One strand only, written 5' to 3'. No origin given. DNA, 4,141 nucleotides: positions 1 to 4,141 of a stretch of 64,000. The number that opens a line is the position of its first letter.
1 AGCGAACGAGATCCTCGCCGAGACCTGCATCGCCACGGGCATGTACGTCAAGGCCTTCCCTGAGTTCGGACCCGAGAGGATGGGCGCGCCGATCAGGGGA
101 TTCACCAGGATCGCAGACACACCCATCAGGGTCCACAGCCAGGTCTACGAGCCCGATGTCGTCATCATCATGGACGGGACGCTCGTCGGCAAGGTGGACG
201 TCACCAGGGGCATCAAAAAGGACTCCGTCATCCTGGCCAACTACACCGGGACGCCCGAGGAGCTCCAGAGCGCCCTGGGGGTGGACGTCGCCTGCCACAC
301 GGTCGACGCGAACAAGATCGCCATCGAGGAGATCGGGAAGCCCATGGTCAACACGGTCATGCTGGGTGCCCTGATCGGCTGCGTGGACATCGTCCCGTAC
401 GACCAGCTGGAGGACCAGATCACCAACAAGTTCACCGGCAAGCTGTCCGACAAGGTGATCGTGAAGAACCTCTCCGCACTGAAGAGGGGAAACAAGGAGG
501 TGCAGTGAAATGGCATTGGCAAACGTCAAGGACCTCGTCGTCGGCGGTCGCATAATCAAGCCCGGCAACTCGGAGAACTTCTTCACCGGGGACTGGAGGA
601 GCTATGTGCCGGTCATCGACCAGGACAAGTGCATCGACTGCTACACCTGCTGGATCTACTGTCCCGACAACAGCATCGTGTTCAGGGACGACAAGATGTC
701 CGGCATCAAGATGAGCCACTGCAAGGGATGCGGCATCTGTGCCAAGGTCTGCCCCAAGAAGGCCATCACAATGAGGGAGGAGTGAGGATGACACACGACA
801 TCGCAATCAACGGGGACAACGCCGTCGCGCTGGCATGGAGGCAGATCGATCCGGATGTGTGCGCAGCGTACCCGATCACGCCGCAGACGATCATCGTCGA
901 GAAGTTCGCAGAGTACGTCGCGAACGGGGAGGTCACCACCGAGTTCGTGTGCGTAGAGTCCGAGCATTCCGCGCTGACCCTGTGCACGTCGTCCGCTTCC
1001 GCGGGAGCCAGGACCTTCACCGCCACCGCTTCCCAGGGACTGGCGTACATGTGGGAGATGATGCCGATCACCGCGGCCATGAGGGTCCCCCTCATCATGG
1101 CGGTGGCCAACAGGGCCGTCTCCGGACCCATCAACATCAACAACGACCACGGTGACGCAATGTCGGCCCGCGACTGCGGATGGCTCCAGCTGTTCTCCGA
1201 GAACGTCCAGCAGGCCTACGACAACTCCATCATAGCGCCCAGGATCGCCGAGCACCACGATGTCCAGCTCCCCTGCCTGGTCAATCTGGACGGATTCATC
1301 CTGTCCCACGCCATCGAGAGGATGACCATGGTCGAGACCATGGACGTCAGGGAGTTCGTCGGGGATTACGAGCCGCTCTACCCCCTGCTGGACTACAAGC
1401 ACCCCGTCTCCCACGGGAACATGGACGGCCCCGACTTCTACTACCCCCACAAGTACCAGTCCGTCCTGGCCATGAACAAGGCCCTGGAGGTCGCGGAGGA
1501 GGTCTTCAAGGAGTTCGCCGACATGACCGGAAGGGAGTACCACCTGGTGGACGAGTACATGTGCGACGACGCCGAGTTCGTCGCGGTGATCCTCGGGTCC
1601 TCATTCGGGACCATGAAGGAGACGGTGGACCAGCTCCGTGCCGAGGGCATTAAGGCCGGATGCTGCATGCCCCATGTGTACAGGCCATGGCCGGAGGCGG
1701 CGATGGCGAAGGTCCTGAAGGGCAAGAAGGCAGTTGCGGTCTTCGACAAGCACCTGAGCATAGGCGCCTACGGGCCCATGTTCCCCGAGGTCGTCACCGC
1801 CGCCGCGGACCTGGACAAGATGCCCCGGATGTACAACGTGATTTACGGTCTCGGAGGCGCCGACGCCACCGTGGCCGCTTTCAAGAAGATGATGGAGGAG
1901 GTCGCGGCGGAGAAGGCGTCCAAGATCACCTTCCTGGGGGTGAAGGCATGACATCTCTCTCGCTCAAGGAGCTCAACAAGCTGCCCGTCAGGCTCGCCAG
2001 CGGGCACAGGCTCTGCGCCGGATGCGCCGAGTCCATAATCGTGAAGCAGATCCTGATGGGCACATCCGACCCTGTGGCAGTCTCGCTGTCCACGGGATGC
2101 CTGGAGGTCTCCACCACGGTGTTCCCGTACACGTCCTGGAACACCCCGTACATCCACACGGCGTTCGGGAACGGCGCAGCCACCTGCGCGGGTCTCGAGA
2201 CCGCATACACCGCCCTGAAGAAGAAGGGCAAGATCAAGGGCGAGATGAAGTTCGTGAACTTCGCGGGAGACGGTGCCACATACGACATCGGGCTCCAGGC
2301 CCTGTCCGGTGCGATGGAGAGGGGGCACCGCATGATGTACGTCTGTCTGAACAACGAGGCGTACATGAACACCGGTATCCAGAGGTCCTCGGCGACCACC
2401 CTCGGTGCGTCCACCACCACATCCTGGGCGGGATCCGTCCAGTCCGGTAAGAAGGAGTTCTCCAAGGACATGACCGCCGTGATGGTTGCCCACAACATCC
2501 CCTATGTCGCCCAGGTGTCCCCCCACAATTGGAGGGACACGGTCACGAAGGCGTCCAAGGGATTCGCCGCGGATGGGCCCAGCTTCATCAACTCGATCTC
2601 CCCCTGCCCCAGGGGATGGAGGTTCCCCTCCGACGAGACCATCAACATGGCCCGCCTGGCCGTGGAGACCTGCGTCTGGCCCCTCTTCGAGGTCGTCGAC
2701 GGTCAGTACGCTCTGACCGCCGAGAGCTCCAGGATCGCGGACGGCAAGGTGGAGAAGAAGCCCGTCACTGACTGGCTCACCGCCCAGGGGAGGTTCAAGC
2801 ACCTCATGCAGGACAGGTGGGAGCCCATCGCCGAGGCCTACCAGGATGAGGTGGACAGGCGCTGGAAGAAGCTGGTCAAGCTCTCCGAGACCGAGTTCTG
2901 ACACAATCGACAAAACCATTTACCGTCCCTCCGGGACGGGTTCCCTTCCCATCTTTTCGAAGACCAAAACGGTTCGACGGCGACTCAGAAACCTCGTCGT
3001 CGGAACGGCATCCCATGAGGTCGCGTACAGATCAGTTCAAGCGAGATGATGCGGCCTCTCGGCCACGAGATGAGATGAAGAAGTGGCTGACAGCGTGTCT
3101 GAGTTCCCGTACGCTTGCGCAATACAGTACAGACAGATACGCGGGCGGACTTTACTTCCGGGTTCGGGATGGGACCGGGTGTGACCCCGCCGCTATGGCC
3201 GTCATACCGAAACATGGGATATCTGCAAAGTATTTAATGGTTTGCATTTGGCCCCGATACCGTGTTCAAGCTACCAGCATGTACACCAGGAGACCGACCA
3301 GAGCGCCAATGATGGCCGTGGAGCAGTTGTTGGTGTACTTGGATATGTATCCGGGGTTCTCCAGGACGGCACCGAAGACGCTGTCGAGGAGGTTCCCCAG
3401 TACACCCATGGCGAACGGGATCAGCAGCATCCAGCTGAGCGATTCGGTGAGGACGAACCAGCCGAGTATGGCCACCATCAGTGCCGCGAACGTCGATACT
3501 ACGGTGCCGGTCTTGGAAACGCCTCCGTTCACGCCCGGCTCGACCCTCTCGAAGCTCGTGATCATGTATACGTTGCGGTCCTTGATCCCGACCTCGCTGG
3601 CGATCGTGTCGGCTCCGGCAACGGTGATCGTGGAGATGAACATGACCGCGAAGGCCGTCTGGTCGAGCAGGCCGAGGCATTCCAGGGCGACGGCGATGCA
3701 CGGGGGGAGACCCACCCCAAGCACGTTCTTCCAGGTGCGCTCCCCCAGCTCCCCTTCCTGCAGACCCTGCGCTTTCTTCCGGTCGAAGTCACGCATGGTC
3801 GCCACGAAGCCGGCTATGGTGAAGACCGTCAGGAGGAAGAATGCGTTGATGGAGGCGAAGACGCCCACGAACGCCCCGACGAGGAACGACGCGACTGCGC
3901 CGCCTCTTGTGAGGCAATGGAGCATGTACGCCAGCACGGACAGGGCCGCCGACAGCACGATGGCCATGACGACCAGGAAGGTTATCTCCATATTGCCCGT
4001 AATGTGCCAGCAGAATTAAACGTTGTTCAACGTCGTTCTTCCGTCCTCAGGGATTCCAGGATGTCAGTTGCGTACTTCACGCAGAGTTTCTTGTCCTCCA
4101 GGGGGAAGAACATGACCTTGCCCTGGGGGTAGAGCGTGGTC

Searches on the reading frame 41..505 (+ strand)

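Call 55: search_protein_families(library=pfam, proteins=[window:41-505:+], max_evalue=0.00001)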
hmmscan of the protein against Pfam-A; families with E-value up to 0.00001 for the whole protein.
window:41-505:+ (155 aa): 1 family
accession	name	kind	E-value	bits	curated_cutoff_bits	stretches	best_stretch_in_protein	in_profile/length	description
PF01558.24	POR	-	6.2e-29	101.8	27.4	1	1-150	21-171/173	Pyruvate ferredoxin/flavodoxin oxidoreductase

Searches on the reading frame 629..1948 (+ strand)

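Call 18: search_protein_families(library=pfam, proteins=[window:629-1948:+], max_evalue=0.00001)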
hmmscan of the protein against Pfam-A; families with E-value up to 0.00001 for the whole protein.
window:629-1948:+ (440 aa): 2 families
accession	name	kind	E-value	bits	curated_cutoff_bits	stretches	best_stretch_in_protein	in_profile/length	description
PF01855.24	POR_N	-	5e-65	219.9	27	1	71-293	4-230/231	Pyruvate flavodoxin/ferredoxin oxidoreductase, thiamine diP-bdg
PF17147.9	PFOR_II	-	2.6e-23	82.8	27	1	315-416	1-100/102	Pyruvate:ferredoxin oxidoreductase core domain II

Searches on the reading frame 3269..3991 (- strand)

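Call 55: search_protein_families(library=pfam, proteins=[window:3269-3991:-], max_evalue=0.00001)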
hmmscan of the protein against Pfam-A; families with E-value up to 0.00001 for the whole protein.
window:3269-3991:- (241 aa): 1 family
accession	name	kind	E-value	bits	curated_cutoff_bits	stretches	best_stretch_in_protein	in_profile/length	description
PF01940.21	DUF92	-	1e-46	159.8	27.5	1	13-218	2-216/251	Integral membrane protein DUF92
